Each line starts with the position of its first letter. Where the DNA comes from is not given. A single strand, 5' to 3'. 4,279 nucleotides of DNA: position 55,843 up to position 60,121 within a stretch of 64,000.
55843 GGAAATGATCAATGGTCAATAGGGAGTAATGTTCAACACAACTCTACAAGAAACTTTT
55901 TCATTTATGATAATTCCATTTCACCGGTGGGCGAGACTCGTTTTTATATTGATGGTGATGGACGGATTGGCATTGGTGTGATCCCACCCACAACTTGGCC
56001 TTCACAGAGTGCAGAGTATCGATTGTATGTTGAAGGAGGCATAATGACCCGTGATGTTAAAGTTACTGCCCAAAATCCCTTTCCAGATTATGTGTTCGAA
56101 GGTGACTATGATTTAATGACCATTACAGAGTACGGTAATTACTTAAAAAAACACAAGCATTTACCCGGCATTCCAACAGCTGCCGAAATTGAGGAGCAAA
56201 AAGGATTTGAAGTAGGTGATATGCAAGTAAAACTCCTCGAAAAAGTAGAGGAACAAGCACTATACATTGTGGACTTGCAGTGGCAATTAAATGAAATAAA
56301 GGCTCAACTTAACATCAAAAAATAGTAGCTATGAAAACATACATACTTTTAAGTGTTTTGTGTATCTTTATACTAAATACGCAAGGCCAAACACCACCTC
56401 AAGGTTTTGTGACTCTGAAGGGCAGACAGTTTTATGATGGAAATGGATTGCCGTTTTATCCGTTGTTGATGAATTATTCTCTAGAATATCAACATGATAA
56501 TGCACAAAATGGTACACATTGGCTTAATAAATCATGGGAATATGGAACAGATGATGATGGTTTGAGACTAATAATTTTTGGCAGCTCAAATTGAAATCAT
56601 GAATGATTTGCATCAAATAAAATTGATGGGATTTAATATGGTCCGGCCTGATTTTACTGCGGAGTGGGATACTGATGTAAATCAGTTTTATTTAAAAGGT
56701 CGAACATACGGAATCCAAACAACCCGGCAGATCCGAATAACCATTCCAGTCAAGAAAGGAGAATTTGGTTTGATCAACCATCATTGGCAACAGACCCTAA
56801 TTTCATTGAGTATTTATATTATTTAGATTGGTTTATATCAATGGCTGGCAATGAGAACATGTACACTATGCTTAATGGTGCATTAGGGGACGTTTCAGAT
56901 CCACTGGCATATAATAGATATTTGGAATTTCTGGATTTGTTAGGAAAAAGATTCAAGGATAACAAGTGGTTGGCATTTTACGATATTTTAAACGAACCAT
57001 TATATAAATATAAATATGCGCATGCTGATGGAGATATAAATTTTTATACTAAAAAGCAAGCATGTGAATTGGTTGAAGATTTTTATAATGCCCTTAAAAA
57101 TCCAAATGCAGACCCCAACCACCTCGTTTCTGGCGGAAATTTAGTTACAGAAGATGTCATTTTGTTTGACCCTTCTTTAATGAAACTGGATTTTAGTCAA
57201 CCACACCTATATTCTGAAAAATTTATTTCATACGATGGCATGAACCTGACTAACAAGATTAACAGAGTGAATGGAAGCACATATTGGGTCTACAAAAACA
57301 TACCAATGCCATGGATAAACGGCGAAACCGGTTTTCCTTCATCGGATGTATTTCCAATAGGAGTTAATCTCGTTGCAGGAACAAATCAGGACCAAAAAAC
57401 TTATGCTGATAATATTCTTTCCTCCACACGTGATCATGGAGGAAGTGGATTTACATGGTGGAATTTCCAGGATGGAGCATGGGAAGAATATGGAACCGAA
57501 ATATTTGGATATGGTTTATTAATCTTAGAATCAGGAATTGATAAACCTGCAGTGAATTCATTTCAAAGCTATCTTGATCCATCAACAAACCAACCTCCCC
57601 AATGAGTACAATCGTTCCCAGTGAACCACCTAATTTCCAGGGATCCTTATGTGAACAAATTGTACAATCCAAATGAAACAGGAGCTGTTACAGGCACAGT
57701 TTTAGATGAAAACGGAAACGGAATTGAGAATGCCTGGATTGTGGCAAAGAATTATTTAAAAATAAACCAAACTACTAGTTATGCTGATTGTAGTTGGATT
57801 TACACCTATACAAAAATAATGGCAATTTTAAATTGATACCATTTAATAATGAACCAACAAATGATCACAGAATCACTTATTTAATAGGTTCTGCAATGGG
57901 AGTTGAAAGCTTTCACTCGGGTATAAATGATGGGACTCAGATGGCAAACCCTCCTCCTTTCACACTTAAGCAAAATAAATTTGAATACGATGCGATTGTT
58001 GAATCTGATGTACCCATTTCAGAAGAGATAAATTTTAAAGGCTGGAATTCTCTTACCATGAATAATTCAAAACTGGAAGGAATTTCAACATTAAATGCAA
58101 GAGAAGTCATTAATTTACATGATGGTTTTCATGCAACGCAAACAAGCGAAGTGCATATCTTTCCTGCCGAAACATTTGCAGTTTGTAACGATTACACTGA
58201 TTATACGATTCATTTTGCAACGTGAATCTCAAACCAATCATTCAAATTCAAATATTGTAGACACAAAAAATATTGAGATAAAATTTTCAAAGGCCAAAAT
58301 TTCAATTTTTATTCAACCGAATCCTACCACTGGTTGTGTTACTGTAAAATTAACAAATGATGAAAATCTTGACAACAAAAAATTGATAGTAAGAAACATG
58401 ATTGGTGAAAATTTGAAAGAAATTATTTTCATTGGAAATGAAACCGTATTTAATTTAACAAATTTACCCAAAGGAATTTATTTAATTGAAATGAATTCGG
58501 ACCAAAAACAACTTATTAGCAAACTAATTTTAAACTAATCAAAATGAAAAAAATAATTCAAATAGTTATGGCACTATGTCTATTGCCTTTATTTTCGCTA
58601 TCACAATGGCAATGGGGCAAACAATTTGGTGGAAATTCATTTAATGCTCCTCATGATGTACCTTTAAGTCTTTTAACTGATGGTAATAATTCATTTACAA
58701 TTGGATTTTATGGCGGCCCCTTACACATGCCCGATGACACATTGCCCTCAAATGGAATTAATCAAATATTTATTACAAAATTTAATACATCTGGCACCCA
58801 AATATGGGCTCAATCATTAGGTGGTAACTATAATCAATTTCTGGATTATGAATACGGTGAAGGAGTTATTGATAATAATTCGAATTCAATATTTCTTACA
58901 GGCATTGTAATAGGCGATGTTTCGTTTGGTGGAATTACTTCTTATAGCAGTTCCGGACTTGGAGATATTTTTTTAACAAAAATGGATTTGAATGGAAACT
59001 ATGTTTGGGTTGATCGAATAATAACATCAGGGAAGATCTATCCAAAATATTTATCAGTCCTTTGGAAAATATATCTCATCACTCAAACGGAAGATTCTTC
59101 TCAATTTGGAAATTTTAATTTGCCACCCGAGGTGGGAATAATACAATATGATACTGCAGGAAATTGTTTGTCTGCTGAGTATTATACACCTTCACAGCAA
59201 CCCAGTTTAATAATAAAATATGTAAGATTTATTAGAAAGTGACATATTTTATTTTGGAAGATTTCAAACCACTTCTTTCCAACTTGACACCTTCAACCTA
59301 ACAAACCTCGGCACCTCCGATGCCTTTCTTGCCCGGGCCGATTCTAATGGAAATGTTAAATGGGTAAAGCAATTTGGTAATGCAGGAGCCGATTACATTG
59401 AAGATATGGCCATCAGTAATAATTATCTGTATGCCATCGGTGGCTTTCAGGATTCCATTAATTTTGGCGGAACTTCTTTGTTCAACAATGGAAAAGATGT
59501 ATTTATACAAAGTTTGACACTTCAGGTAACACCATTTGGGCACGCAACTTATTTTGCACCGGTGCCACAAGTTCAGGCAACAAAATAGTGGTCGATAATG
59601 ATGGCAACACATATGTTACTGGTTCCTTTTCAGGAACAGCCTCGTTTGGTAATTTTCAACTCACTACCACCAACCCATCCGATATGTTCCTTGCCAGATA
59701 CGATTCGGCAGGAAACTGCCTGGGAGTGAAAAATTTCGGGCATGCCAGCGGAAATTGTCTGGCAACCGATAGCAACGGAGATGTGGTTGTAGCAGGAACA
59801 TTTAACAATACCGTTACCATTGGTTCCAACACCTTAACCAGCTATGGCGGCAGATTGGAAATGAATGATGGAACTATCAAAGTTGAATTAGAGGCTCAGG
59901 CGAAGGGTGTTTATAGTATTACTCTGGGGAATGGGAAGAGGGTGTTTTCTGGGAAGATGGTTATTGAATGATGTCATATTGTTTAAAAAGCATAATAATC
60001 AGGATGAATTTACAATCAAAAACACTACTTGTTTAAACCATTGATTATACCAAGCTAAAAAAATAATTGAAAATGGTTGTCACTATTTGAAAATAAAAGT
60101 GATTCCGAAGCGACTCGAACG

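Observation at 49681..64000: Three tandem paralogous leader + small ORF + SprB-repeat fibre + partner-gene cassettes form an accessory block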

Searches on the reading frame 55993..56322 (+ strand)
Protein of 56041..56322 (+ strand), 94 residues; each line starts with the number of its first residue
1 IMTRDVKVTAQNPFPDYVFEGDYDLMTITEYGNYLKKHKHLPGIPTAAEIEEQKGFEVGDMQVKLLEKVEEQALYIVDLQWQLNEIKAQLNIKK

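Call 72: find_homologous_proteins(query=window:56041-56322:+, max_evalue=0.001)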
Query window:56041-56322:+ (94 aa): 65 proteins with E <= 0.001 among 65 candidates.
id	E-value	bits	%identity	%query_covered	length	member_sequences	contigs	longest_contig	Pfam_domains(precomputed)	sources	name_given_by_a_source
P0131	2.0e-47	177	89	99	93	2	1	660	-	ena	-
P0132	1.1e-26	110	62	93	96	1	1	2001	-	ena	-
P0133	1.0e-21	94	54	95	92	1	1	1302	-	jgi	jgi:hypothetical protein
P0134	4.8e-20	89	49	98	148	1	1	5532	-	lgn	-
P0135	7.2e-20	89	51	96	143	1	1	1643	-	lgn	-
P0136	3.3e-18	83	52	95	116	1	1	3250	-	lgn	-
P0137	5.5e-18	83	52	87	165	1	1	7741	-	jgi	jgi:hypothetical protein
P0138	6.3e-18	82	52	84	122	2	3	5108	-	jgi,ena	jgi:hypothetical protein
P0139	7.6e-18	82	54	85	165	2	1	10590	-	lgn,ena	-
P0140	2.8e-17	80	53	79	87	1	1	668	-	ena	-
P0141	2.8e-17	80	42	99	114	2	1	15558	-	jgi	jgi:hypothetical protein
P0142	2.4e-16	77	49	85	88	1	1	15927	-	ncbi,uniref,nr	ncbi:hypothetical protein C900_00169 [Fulvivirga imtechensis AK7]|uniref:Uncharacterized protein n=1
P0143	3.5e-16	77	45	98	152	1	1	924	-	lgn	-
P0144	6.6e-16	76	44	96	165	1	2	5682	-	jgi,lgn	jgi:hypothetical protein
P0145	1.1e-15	75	47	88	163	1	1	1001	-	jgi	jgi:hypothetical protein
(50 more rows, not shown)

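Call 75: predict_structure(alignment_id=A6)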
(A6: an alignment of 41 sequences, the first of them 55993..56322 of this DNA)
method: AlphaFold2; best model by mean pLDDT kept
length: 110 residues; sequences in the alignment: 41
mean_pLDDT: 86.0   pTM: 0.71
mean pLDDT of the five models: 86.0, 83.8, 83.8, 83.6, 82.8
residues with pLDDT >= 90: 69; 70-90: 22; 50-70: 16; < 50: 3
segments of 3 or more residues with pLDDT < 50: none
pLDDT, mean of each block of 10 residues (from residue 1): 53 70 72 87 97 97 96 90 95 97 92
secondary structure, 60 per line:
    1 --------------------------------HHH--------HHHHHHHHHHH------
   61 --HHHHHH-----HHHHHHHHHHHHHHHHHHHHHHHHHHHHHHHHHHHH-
elements in order: H44-54 H63-68 H74-109

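Call 77: fold_search(model_id=the predicted structure, library=pdb)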
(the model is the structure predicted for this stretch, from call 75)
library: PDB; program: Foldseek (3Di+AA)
matches with E <= 10: 10; with E <= 0.001: 0
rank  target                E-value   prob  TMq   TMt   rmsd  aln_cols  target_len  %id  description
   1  6pqk_A                3.3e+00  0.14  0.17  0.17   5.2        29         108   24  Cryogenic crystal structure of barnase A43C/S80C bound to barstar C40A/S59C/A67C/C82A (released 2020-07-15)
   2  1b2s_A                4.4e+00  0.08  0.19  0.19   4.9        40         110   22  STRUCTURAL RESPONSE TO MUTATION AT A PROTEIN-PROTEIN INTERFACE (released 1998-12-08)
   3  1gov_A                5.0e+00  0.08  0.19  0.19   5.4        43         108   19  RIBONUCLEASE BI(G SPECIFIC ENDONUCLEASE) COMPLEXED WITH SULFATE IONS (released 2001-11-29)
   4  3q3f                  5.7e+00  0.08  0.19  0.13   5.5        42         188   19  Engineering Domain-Swapped Binding Interfaces by Mutually Exclusive Folding: Insertion of Ubiquitin into position 103 of (released 2012-01-25)
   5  1ban_A                6.6e+00  0.09  0.17  0.17   5.3        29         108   24  THE CONTRIBUTION OF BURIED HYDROGEN BONDS TO PROTEIN STABILITY: THE CRYSTAL STRUCTURES OF TWO BARNASE MUTANTS (released 1993-10-31)
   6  2za4_A                6.6e+00  0.06  0.19  0.20   5.0        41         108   20  Crystal Structural Analysis of Barnase-barstar Complex (released 2008-05-20)
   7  1bns_A                7.0e+00  0.12  0.16  0.16   1.6        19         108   26  STRUCTURAL STUDIES OF BARNASE MUTANTS (released 1994-06-22)
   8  7t4s_C                7.0e+00  0.06  0.17  0.16   7.4        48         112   19  CryoEM structure of the HCMV Pentamer gH/gL/UL128/UL130/UL131A in complex with NRP2 and neutralizing fabs 8I21 and 13H (released 2022-03-23)
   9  6z1p_Ad               7.5e+00  0.01  0.11  0.04  17.5        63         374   17  Structure of the mitochondrial ribosome from Tetrahymena thermophila (released 2020-06-24)
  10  8xjv_K                8.6e+00  0.03  0.22  0.19  11.2        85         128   10  Structural basis for the linker histone H5-nucleosome binding and chromatin compaction (released 2024-09-11)
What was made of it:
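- On MAT / S74-type trimeric beta-helix fibres: Foldseek finds no PDB match (call 77).
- Closest known: Bdellovibrio bacteriovorus MAT. Different: The variable part is the middle of the protein, and the C terminus is a conserved helical domain with no PDB match (call 77).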

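Call 79: fold_search(model_id=the predicted structure, library=viral)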
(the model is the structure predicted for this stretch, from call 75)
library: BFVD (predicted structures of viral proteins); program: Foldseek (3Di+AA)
matches with E <= 10: 24; with E <= 0.001: 1
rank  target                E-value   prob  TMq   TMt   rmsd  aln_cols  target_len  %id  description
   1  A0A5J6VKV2            8.5e-04  1.00  0.62  0.10   8.9       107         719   25  Uncharacterized protein [Megaviridae environmental sample]
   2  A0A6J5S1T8            6.1e-02  0.99  0.55  0.13   5.4        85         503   25  Uncharacterized protein [uncultured Caudovirales phage]
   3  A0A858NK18            4.1e-01  0.16  0.28  0.25  20.2       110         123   14  (no name in the UniProt tables at hand)
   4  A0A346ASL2            7.0e-01  0.13  0.30  0.27  25.5       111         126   15  (no name in the UniProt tables at hand)
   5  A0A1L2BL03            8.6e-01  0.04  0.16  0.12  23.0       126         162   19  (no name in the UniProt tables at hand)
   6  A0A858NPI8            1.3e+00  0.13  0.32  0.28  21.2       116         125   15  (no name in the UniProt tables at hand)
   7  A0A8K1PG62            2.2e+00  0.08  0.32  0.22  22.4       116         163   15  (no name in the UniProt tables at hand)
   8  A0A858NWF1            2.9e+00  0.06  0.28  0.24  21.8       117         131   11  (no name in the UniProt tables at hand)
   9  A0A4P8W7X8            3.1e+00  0.04  0.17  0.16  12.6        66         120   18  (no name in the UniProt tables at hand)
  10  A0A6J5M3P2            3.1e+00  0.03  0.20  0.23  16.4       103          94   13  Uncharacterized protein [uncultured Caudovirales phage]
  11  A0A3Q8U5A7            3.6e+00  0.06  0.32  0.24  19.5       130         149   16  (no name in the UniProt tables at hand)
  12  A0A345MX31            4.1e+00  0.02  0.21  0.16  22.1        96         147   21  (no name in the UniProt tables at hand)
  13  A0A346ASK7            4.7e+00  0.04  0.26  0.22  21.3       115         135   11  (no name in the UniProt tables at hand)
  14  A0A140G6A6            4.7e+00  0.02  0.13  0.19  11.5        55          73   18  Uncharacterized protein [Arthrobacter phage KellEzio]
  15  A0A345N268            5.0e+00  0.02  0.20  0.17  19.3        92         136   15  (no name in the UniProt tables at hand)
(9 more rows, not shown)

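Call 87: search_solved_structures(query=A8, max_evalue=10, show_alignments=3)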
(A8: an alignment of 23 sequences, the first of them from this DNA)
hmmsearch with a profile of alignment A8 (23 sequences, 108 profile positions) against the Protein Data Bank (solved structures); distinct sequences matched with E-value up to 10: 7.
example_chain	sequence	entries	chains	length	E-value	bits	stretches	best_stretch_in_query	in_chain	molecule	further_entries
9ijj_b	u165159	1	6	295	0.25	14.9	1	6-67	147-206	Spermatogenesis-associated protein 4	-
4i95_A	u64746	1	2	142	0.45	14.1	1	35-81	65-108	Putative uncharacterized protein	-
11mp_E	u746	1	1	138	1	12.9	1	81-103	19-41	Cysteine desulfuration protein SufE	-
8vbs_C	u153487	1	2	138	1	12.9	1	81-103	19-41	Cysteine desulfuration protein SufE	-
1mzg_A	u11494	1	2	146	1.1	12.8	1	81-103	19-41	SufE Protein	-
9wgl_E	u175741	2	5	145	1.1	12.8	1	81-103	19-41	Cysteine desulfuration protein SufE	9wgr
3g0m_A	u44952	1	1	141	1.2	12.6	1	81-102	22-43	Cysteine desulfuration protein sufE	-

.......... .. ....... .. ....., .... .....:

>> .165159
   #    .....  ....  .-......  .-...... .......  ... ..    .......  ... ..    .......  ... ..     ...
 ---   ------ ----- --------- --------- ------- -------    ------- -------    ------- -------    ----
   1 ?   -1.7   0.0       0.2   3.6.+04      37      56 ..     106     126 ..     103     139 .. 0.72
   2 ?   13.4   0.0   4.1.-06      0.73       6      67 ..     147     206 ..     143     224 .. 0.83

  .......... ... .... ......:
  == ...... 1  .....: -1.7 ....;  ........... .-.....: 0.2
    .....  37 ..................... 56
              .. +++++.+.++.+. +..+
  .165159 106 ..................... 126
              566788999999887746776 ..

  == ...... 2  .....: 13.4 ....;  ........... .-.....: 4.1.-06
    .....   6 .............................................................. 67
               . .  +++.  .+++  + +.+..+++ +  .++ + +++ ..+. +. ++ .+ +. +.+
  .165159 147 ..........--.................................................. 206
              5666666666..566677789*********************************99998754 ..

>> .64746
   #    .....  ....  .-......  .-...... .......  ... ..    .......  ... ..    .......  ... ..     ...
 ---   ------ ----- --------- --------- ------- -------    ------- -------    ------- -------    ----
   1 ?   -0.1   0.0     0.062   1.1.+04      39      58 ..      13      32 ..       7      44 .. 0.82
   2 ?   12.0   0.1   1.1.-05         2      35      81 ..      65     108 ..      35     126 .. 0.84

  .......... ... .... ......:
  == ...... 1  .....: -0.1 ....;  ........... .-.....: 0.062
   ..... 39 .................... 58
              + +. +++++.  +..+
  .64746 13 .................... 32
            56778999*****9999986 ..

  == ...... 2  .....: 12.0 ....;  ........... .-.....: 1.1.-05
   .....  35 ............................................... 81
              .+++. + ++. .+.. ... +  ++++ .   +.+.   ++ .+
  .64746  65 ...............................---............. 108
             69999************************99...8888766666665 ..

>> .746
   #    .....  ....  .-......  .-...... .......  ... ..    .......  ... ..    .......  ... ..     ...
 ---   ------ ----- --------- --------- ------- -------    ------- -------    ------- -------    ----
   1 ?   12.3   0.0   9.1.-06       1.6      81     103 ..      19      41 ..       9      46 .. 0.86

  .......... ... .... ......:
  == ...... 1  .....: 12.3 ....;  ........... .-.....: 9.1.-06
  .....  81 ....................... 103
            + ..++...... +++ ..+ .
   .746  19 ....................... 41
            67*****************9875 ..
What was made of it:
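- On MAT / S74-type trimeric beta-helix fibres: The profile of the C-terminal domain finds no PDB chain below E 0.25 (call 87).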

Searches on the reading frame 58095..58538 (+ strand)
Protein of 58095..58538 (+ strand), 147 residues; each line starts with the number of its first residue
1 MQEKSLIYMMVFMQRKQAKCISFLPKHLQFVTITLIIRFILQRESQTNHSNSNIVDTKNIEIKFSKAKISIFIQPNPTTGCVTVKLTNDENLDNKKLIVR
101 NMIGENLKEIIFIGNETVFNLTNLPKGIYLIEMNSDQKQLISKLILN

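Call 10: search_protein_families(library=pfam, proteins=[window:58095-58538:+], max_evalue=0.01)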
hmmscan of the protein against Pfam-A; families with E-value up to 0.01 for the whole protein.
window:58095-58538:+ (147 aa): 1 family
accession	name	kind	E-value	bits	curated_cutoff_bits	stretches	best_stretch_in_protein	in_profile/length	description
PF18962.6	Por_Secre_tail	-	1.6e-10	41.5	27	1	75-145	3-74/75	Secretion system C-terminal sorting domain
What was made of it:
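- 56331..58538 (+): GH5-like T9SS partner gene B, with at least 4 frameshifts and 1 in-frame stop. The T9SS CTD is at its 3' end. Por_Secre_tail E 1.6e-10 (call 10).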

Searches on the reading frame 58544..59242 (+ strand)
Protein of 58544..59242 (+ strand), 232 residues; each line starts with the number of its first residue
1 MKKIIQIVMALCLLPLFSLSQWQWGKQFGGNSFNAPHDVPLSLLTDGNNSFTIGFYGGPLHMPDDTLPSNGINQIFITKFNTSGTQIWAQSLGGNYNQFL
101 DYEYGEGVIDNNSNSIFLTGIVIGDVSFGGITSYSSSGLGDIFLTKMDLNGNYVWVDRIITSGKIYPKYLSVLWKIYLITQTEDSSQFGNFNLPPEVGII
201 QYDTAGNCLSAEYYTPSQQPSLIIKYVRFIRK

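Call 10: search_protein_families(library=pfam, proteins=[window:58544-59242:+], max_evalue=0.01)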
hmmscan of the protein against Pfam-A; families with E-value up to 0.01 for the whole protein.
window:58544-59242:+ (232 aa): 0 families

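Call 14: search_protein_families(library=ncbifam, proteins=[window:58544-59242:+], max_evalue=0.01)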
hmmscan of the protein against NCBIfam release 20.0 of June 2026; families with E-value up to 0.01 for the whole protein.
window:58544-59242:+ (232 aa): 1 family
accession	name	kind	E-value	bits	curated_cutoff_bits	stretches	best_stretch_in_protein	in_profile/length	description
NF047494.1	Lepto_SBBP_lipo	equivalog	2e-11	43.2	400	2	20-99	349-426/466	SBBP repeat beta-propeller lipoprotein, LipL53 family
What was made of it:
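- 58544..59971 (+): SBBP beta-propeller-like T9SS partner gene B, with 2 frameshifts. NF047494 SBBP hits (call 14).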

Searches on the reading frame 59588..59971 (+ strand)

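Call 10: search_protein_families(library=pfam, proteins=[window:59588-59971:+], max_evalue=0.01)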
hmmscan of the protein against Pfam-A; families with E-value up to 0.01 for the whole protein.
window:59588-59971:+ (127 aa): 0 families

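Call 14: search_protein_families(library=ncbifam, proteins=[window:59588-59971:+], max_evalue=0.01)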
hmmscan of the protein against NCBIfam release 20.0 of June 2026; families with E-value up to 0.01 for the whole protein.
window:59588-59971:+ (127 aa): 1 family
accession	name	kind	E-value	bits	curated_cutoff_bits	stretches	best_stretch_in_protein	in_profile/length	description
NF047494.1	Lepto_SBBP_lipo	equivalog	2.1e-05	23.4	400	1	4-80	255-333/466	SBBP repeat beta-propeller lipoprotein, LipL53 family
